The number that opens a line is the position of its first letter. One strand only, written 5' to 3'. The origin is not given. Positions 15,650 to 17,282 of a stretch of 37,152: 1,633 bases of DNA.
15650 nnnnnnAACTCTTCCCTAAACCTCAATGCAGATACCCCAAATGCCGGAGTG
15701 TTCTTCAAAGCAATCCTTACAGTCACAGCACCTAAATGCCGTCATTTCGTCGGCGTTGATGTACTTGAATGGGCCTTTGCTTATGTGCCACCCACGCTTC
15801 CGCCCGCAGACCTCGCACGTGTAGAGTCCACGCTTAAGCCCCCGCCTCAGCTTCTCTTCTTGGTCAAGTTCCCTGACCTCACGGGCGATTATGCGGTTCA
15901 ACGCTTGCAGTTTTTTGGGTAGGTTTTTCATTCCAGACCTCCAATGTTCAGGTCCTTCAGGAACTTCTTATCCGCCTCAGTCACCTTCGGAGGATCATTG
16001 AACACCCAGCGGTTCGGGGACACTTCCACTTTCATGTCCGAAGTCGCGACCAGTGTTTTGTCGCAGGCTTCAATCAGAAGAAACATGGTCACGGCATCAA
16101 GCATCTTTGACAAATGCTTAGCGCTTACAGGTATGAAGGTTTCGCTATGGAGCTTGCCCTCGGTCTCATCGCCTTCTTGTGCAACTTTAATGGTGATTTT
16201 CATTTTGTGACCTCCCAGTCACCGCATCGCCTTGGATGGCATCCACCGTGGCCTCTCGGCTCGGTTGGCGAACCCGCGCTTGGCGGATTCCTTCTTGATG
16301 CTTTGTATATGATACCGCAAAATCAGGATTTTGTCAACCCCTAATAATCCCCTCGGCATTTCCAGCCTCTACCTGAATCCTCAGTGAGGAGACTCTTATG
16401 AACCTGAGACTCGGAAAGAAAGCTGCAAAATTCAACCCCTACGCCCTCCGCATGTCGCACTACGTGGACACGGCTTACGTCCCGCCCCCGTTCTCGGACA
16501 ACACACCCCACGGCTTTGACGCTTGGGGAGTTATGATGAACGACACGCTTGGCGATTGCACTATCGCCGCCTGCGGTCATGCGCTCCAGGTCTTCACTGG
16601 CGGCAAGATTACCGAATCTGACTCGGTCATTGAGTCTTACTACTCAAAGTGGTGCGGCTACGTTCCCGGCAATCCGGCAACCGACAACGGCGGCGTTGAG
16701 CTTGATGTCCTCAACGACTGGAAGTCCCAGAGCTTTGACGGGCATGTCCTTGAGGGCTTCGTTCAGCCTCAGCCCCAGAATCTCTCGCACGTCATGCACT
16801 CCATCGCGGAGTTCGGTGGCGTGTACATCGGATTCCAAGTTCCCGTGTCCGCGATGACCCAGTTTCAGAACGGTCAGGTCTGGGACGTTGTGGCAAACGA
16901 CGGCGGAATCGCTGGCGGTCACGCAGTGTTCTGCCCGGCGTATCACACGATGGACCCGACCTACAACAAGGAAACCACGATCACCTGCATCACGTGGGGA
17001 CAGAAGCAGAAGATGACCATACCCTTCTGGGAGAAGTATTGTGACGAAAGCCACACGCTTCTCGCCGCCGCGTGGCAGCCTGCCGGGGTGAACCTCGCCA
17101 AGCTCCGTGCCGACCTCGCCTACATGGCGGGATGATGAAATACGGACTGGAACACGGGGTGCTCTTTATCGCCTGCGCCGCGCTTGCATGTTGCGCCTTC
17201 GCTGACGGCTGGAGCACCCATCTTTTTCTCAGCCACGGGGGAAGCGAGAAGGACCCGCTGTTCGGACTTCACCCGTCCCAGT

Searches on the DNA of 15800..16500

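Call 103: search_rna_families(source=window, start=15800, end=16500, threshold=evalue, max_evalue=0.01, show_alignments=1)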
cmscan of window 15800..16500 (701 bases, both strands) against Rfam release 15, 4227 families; matches with E-value up to 0.01: 1.
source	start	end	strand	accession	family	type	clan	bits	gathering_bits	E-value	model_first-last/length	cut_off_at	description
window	16191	16306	-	RF01725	SAM-I-IV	Cis-reg; riboswitch;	CL00012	43.4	41.1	1.1e-05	1-99/99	no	SAM-I/IV (S-adenosyl methionine) riboswitch aptamer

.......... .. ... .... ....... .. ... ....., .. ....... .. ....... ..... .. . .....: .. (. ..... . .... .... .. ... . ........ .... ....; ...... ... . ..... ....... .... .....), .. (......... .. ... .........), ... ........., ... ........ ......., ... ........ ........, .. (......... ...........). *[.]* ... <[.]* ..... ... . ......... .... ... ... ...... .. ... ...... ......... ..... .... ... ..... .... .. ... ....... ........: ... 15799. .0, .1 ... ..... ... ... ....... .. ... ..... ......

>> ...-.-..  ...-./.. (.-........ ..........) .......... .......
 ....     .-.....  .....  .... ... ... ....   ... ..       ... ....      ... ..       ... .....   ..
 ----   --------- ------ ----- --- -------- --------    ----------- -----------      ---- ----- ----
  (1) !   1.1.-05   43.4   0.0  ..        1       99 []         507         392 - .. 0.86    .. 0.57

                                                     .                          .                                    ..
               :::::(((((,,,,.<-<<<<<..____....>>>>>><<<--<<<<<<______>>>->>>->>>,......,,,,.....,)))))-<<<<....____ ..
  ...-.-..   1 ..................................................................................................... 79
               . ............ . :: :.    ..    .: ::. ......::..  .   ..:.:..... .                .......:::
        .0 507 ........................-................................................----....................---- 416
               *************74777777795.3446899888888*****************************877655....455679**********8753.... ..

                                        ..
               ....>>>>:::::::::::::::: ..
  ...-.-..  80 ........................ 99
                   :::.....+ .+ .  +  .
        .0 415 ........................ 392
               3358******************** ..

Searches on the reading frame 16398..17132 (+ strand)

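Call 6: search_protein_families(library=phrogs, proteins=[window:16398-17132:+], max_evalue=0.01)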
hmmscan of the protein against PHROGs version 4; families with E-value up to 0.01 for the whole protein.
window:16398-17132:+ (245 aa): 1 family
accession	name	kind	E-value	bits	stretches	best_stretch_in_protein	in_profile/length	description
phrog_19005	-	unknown function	4.7e-34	118.5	1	2-242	2-255/260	-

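Call 7: search_protein_families(library=pfam, proteins=[window:16398-17132:+], max_evalue=0.01)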
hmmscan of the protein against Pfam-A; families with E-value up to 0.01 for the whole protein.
window:16398-17132:+ (245 aa): 0 families
